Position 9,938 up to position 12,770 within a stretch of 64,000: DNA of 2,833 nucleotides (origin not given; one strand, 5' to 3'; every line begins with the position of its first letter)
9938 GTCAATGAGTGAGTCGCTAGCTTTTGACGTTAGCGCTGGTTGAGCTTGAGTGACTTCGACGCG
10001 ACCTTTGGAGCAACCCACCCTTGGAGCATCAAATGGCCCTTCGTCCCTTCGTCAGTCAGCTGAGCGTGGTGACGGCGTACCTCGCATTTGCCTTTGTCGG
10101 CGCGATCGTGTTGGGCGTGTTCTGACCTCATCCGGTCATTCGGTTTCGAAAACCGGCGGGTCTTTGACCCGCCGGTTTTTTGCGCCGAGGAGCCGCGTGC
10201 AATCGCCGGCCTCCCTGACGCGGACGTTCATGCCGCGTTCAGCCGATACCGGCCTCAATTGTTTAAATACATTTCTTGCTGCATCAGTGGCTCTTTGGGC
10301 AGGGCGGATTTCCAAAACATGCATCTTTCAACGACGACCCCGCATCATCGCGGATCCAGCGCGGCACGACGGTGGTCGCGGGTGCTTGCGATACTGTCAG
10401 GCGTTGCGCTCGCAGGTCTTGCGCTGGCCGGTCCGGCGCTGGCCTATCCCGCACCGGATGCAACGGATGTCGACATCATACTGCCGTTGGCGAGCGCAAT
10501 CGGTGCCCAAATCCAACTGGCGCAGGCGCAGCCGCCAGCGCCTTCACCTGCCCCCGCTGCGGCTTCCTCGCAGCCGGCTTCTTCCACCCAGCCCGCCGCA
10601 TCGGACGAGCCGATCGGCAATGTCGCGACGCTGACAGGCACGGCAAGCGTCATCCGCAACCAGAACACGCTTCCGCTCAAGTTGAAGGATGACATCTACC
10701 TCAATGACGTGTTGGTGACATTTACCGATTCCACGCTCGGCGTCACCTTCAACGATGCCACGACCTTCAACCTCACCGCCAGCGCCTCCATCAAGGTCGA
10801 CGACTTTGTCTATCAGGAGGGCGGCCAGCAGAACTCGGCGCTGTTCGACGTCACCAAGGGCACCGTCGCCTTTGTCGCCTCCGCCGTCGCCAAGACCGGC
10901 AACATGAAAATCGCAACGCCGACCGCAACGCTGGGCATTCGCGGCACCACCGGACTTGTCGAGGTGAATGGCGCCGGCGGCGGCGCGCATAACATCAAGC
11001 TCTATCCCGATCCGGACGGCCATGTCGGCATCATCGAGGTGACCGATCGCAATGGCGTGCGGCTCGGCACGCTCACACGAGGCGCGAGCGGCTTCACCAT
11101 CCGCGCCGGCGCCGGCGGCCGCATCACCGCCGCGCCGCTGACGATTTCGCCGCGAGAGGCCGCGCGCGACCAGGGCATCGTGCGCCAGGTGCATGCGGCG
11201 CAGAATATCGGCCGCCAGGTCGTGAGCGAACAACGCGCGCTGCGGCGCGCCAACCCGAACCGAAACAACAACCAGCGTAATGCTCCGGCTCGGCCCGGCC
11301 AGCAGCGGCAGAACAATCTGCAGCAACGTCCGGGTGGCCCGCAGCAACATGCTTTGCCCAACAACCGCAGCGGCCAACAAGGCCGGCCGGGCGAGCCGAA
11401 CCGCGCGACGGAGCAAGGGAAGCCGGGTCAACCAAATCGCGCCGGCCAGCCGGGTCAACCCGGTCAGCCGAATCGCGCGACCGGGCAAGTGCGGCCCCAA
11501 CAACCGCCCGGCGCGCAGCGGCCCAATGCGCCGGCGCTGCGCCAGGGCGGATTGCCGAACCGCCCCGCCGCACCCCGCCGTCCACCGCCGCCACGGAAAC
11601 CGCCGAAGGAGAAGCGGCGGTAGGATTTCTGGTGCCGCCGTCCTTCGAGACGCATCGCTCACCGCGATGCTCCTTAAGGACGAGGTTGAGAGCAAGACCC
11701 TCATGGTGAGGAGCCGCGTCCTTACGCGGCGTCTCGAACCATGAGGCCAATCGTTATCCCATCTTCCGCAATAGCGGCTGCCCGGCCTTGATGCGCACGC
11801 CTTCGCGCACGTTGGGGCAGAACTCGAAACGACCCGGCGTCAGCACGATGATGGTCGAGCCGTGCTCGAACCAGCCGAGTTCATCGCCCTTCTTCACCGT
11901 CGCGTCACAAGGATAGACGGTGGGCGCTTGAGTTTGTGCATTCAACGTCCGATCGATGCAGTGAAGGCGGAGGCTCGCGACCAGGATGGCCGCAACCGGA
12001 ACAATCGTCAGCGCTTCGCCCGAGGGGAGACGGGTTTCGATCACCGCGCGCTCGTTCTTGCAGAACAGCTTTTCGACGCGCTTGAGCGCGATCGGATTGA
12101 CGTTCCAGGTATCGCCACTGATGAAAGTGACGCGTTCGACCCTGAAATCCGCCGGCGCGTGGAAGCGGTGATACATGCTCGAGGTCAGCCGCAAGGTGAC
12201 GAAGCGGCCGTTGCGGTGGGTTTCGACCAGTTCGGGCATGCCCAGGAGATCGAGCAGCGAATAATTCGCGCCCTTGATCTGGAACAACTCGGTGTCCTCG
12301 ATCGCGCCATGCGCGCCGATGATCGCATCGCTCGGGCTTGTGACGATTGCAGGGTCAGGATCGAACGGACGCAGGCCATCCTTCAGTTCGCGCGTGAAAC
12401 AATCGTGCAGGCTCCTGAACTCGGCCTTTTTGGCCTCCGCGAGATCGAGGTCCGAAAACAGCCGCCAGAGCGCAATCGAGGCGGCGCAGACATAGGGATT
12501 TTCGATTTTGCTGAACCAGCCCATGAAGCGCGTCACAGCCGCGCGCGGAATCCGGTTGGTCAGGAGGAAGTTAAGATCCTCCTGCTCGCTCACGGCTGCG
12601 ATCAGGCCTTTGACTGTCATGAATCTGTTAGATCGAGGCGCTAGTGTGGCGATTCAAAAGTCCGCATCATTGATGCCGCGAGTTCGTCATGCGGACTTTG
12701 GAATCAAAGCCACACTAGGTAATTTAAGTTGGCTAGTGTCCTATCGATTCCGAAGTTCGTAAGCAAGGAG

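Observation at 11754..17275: Candidate uncharacterised membrane-lipid remodelling cluster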

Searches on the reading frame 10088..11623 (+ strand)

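Call 3: search_protein_families(library=pfam, proteins=[window:10088-11623:+], max_evalue=0.01)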
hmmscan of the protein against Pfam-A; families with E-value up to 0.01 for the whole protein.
window:10088-11623:+ (511 aa): 1 family
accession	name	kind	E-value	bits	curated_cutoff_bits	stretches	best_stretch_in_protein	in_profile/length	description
PF04773.18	FecR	-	2.1e-06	28.5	24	1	207-293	1-82/97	FecR protein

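Call 6: search_protein_families(library=ncbifam, proteins=[window:10088-11623:+], max_evalue=0.001)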
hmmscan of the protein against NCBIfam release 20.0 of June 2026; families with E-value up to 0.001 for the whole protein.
window:10088-11623:+ (511 aa): 3 families
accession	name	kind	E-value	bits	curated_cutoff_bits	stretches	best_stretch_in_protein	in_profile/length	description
NF047876.1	Lsa19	exception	1.4e-05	25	250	1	178-294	12-119/182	adhesin Lsa19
NF047849.1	Lsa33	exception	1.9e-05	24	420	1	201-297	54-152/310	surface adhesin Lsa33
NF033165.1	lipo_LipL45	exception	0.00068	18.8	350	1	206-293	70-156/391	lipoprotein LipL45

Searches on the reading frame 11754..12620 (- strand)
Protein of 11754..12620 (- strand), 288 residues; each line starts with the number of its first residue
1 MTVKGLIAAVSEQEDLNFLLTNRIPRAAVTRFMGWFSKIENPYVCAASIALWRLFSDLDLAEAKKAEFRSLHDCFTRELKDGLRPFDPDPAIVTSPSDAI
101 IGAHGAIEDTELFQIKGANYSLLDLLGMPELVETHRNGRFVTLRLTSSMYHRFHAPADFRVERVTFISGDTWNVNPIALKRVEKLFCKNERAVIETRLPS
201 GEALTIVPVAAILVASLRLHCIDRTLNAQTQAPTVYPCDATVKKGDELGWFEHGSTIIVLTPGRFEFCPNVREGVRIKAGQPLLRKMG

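Call 3: search_protein_families(library=pfam, proteins=[window:11754-12620:-], max_evalue=0.01)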
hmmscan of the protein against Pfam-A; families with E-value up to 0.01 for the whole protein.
window:11754-12620:- (288 aa): 1 family
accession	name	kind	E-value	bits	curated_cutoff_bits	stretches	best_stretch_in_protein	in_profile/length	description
PF02666.20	PS_Dcarbxylase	-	2.5e-54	184.4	22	1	71-284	1-197/198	Phosphatidylserine decarboxylase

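Call 6: search_protein_families(library=ncbifam, proteins=[window:11754-12620:-], max_evalue=0.001)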
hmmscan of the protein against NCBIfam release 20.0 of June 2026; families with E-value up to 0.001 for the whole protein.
window:11754-12620:- (288 aa): 5 families
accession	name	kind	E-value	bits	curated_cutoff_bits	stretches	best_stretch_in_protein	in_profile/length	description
TIGR00163.1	PS_decarb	equivalog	7.3e-49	166.1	111.75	1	63-283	7-239/243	archaetidylserine decarboxylase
NF003038.0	PRK03934.1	equivalog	7.1e-47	159.5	285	1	29-280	7-260/267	phosphatidylserine decarboxylase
NF002853.0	PRK03140.1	equivalog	5.4e-39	134.1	307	1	59-282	47-254/262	phosphatidylserine decarboxylase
NF001941.0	PRK00723.1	equivalog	2.5e-38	132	371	1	57-260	72-261/297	phosphatidylserine decarboxylase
TIGR00164.2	AS_decarb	equivalog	4.7e-05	22.8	230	1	87-283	41-207/215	archaetidylserine decarboxylase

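Call 66: search_solved_structures(query=window:11754-12620:-, max_evalue=0.001, show_alignments=2)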
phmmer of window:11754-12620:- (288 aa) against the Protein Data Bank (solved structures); distinct sequences matched with E-value up to 0.001: 2.
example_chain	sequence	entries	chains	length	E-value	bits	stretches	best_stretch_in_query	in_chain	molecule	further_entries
7cnw_A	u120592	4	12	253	1.4e-29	106.4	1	22-216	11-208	Phosphatidylserine decarboxylase beta chain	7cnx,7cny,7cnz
6l06_A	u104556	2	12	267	1.4e-29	106.3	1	21-216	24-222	Phosphatidylserine decarboxylase beta chain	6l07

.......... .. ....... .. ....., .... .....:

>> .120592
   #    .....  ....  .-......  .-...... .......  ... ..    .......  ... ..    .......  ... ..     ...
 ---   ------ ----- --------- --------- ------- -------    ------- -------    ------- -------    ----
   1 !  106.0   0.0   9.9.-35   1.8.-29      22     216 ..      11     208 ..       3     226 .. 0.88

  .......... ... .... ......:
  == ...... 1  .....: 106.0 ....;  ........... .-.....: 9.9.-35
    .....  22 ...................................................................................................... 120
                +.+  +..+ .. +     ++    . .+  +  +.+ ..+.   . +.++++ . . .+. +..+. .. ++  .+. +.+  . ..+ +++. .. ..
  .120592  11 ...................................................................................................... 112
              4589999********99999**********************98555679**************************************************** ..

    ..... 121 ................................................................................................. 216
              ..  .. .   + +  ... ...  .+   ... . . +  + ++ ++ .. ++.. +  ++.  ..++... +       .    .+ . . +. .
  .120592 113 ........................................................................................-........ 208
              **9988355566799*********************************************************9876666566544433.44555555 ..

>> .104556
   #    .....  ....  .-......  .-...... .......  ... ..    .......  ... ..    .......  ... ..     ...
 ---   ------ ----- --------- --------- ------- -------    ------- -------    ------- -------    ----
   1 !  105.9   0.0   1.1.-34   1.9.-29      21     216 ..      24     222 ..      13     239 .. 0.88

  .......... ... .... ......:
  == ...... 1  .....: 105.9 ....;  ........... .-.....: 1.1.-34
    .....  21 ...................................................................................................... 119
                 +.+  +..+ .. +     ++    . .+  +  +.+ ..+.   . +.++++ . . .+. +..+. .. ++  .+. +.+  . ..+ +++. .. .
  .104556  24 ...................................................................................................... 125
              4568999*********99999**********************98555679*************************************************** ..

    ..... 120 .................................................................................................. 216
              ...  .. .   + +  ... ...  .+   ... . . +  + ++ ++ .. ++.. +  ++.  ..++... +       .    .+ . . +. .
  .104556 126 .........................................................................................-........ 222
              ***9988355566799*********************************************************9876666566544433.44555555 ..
